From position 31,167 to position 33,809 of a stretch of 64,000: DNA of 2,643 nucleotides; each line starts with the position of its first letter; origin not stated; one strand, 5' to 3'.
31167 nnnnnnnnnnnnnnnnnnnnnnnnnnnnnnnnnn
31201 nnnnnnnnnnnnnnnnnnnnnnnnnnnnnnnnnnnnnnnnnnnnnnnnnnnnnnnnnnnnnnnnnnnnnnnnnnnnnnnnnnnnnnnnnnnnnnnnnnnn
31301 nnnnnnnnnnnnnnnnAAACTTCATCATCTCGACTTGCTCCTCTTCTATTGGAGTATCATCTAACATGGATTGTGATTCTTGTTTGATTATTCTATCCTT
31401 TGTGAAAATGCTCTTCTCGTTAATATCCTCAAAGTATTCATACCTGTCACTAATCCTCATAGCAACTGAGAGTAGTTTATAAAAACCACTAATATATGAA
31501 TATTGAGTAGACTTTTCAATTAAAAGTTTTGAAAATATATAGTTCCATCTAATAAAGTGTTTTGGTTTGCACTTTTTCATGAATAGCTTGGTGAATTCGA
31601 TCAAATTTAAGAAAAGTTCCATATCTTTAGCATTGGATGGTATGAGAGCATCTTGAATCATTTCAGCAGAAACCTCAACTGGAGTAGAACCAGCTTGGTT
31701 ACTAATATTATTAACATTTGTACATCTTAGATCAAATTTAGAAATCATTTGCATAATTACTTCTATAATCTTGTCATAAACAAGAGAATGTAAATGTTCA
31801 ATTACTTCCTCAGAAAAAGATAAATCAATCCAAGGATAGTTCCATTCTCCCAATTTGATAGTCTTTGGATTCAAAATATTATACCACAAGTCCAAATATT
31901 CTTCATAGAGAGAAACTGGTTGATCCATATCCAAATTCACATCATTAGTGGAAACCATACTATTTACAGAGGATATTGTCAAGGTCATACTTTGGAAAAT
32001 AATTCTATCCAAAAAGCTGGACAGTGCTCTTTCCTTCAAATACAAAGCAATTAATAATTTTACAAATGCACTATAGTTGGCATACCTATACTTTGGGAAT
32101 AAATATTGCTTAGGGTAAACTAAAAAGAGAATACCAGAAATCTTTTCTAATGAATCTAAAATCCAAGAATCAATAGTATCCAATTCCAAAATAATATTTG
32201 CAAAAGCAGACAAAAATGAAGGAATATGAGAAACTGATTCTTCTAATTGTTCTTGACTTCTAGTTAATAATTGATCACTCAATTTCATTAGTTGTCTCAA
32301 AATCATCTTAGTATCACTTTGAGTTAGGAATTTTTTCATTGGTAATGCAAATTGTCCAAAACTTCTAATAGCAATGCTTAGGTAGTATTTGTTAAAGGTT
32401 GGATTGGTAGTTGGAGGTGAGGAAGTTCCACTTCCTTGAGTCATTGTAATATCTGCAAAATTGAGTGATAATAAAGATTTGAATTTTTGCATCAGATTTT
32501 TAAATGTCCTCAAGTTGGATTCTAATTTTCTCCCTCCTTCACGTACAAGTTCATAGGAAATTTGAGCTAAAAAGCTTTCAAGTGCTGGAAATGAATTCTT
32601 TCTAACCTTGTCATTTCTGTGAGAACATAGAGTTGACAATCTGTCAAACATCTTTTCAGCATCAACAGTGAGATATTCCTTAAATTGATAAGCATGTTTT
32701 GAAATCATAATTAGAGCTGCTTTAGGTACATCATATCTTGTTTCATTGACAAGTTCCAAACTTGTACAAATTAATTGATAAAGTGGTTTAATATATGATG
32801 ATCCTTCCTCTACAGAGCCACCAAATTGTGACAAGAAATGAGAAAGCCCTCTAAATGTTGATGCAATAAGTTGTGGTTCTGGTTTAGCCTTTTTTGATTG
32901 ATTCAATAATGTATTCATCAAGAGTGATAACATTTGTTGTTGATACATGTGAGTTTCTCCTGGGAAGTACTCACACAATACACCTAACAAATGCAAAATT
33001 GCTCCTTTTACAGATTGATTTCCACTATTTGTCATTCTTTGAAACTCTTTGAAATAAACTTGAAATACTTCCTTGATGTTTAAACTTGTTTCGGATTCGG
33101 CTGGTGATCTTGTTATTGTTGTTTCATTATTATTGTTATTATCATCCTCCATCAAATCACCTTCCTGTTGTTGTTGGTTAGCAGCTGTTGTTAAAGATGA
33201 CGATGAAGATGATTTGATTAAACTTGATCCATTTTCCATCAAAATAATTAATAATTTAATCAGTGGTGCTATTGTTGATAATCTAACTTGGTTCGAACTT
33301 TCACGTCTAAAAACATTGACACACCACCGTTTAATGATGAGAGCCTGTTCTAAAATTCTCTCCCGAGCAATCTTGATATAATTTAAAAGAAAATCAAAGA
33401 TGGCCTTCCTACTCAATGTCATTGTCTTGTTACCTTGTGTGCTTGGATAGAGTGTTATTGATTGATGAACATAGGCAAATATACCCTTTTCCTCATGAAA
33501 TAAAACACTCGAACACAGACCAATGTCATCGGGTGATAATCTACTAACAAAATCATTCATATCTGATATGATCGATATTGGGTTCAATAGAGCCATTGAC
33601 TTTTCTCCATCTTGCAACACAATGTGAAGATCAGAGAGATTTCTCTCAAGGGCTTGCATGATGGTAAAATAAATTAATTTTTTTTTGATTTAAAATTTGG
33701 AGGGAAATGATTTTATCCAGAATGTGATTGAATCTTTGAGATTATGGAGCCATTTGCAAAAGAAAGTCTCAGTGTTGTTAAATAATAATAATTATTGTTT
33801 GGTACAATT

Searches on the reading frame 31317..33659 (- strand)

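Call 18: search_protein_families(library=pfam, proteins=[window:31317-33659:-], max_evalue=0.001)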
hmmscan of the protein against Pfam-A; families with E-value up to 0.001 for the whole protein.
window:31317-33659:- (781 aa): 1 family
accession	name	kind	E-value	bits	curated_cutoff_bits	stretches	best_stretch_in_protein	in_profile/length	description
PF20500.4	DNA-PKcs_N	-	2.4e-96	324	26.1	2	190-751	93-640/810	DNA-PKcs, N-terminal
